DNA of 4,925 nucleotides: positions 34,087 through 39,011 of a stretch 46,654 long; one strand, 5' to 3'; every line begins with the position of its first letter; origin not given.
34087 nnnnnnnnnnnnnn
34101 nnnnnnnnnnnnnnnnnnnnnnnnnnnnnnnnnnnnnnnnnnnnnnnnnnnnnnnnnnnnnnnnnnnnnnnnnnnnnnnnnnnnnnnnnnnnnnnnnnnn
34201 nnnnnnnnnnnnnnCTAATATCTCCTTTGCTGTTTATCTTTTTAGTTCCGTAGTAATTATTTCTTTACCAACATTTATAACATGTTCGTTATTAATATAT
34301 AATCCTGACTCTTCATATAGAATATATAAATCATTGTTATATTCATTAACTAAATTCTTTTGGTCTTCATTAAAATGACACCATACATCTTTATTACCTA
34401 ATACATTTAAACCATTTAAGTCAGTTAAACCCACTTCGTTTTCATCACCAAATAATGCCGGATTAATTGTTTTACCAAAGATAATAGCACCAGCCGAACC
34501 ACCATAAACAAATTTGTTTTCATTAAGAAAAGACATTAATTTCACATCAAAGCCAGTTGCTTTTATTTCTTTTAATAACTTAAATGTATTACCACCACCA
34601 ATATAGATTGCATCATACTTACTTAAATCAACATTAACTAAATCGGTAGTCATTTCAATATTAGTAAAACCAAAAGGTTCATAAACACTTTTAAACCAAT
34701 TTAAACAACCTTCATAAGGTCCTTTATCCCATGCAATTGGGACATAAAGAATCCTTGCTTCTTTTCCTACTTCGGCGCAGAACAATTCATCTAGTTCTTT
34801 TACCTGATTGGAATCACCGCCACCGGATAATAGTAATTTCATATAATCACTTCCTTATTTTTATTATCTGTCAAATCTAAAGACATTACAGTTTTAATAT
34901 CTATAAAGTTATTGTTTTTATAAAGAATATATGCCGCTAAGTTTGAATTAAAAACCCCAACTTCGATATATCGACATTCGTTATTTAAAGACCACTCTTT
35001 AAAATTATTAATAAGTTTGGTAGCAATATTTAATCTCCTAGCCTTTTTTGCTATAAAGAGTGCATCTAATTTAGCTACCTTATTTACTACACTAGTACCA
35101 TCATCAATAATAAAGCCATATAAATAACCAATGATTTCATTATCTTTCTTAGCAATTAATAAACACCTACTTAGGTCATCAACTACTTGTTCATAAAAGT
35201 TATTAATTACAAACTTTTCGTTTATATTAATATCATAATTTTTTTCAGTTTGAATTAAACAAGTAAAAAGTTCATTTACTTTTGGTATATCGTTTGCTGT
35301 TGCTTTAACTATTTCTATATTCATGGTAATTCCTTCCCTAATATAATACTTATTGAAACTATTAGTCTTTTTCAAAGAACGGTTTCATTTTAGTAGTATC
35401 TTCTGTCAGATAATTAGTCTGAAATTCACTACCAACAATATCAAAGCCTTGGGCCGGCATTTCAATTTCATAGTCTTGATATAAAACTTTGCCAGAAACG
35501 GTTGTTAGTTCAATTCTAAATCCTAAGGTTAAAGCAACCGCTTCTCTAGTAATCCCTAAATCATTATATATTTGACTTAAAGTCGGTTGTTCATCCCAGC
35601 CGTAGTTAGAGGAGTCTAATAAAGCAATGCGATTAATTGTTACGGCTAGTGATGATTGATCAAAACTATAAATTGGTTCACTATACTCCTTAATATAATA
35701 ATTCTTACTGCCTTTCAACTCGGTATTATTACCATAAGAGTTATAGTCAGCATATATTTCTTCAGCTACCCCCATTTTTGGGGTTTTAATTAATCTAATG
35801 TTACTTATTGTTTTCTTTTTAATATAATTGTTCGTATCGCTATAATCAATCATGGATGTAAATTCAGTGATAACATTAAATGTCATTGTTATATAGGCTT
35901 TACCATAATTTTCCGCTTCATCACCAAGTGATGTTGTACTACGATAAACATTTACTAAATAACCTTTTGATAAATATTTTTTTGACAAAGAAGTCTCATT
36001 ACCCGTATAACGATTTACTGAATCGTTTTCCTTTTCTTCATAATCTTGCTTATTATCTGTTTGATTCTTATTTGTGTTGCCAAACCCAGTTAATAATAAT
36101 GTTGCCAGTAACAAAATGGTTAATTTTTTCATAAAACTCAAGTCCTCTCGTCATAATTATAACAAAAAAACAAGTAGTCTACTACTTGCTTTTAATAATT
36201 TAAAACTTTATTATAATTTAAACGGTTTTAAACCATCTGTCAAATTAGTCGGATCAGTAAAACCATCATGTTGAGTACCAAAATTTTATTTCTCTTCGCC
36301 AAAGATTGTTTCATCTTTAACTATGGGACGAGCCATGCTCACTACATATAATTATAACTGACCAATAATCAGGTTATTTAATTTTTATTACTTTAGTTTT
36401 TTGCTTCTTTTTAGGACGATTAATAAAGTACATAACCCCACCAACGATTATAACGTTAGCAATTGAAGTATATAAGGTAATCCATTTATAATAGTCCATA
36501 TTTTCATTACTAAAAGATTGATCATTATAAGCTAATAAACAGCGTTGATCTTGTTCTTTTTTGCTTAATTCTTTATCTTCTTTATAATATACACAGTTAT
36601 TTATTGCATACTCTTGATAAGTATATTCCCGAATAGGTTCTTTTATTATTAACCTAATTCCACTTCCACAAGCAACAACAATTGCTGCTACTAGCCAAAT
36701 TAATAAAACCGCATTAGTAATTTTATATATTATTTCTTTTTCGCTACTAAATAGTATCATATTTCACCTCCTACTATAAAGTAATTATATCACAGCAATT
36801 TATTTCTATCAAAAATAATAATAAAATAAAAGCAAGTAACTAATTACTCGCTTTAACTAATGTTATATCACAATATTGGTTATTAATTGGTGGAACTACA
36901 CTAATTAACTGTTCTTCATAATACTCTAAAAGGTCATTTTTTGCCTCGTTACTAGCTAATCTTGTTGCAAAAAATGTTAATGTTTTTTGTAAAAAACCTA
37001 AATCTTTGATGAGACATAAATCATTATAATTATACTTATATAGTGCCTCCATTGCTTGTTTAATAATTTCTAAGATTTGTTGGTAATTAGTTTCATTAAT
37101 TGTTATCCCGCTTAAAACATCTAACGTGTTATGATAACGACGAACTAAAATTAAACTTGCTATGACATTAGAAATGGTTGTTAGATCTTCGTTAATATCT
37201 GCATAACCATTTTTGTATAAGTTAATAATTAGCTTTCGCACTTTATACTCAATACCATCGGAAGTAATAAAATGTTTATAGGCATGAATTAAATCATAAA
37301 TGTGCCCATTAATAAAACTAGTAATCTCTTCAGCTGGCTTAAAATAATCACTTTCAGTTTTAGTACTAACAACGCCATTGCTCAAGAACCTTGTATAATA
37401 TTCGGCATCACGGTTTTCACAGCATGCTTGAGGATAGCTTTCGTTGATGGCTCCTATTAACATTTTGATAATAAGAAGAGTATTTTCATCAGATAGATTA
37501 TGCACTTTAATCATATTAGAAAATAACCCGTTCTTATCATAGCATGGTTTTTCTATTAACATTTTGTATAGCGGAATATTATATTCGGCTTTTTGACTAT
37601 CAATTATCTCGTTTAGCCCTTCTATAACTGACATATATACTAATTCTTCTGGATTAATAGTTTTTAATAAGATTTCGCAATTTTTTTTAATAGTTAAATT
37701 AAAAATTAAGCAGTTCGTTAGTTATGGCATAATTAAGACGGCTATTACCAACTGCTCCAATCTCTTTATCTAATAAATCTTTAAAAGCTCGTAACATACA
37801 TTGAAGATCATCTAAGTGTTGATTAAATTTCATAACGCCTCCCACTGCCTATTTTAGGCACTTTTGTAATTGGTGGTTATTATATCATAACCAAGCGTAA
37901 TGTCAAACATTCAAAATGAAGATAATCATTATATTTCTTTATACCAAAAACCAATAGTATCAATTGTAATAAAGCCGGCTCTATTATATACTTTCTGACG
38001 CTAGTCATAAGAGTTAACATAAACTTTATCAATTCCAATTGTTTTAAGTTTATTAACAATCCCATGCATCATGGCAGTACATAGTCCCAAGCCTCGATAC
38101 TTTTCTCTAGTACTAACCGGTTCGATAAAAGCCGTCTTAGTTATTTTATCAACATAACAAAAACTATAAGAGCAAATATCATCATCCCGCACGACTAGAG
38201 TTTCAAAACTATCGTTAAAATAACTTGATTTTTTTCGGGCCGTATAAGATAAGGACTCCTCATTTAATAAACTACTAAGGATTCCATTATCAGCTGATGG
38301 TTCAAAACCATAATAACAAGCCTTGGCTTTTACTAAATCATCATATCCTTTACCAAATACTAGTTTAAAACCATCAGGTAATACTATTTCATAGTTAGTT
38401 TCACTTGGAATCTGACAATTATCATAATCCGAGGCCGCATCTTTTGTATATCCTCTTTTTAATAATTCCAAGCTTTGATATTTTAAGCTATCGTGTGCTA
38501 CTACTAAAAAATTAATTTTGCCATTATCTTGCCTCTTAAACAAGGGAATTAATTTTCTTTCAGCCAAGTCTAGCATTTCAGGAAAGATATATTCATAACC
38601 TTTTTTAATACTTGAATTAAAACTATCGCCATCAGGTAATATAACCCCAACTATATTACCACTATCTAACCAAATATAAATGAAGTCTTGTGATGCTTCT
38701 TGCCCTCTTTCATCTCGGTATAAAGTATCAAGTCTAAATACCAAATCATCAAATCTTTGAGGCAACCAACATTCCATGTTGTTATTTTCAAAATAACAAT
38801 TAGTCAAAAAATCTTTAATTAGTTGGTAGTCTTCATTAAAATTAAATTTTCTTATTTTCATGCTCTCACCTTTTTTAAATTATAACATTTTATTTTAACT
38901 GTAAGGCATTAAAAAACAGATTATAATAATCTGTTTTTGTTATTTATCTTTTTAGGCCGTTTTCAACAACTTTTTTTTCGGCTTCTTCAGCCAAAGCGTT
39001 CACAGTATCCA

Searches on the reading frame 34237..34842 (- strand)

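Call 29: search_protein_families(library=pfam, proteins=[window:34237-34842:-], max_evalue=0.001)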
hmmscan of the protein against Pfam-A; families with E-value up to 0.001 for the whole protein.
window:34237-34842:- (202 aa): 3 families
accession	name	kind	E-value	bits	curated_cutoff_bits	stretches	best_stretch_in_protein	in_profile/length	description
PF03575.23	Peptidase_S51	-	5e-24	85.6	23.9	1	3-193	2-200/206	Peptidase family S51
PF07685.20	GATase_3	-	0.00013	22.1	27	1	69-149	33-112/196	CobB/CobQ-like glutamine amidotransferase domain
PF01174.25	SNO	-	0.00025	21.4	27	1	71-128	29-87/188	SNO glutamine amidotransferase family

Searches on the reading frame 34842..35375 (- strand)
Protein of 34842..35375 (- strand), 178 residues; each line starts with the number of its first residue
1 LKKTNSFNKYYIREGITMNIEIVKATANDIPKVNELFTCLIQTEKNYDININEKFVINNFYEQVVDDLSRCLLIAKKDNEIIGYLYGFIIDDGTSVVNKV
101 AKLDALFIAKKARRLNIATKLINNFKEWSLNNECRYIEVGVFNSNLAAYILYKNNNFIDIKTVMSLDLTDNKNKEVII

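Call 29: search_protein_families(library=pfam, proteins=[window:34842-35375:-], max_evalue=0.001)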
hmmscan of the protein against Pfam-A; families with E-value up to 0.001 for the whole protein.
window:34842-35375:- (178 aa): 3 families
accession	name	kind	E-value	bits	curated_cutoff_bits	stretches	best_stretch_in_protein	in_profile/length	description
PF00583.31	Acetyltransf_1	-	3.4e-14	53.5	20.7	1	58-155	23-114/116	Acetyltransferase (GNAT) family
PF13508.13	Acetyltransf_7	-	7.5e-09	36.3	27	1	71-158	4-83/84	Acetyltransferase (GNAT) domain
PF13673.13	Acetyltransf_10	-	6e-06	26.7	23.6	1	59-160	21-110/128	Acetyltransferase (GNAT) domain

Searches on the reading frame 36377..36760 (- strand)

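Call 36: search_protein_families(library=pfam, proteins=[window:36377-36760:-], max_evalue=0.001)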
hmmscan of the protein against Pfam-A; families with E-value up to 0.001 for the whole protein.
window:36377-36760:- (128 aa): 1 family
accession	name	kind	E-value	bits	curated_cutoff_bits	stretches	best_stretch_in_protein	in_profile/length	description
PF18895.5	T4SS_pilin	-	0.00055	20.4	26.6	0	6-41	4-40/71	Type IV secretion system pilin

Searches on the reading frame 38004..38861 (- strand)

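Call 29: search_protein_families(library=pfam, proteins=[window:38004-38861:-], max_evalue=0.001)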
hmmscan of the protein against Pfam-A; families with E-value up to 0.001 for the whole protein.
window:38004-38861:- (286 aa): 1 family
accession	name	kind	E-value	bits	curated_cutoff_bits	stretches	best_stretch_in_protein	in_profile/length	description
PF00583.31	Acetyltransf_1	-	2.1e-06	28.4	20.7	1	222-282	37-98/116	Acetyltransferase (GNAT) family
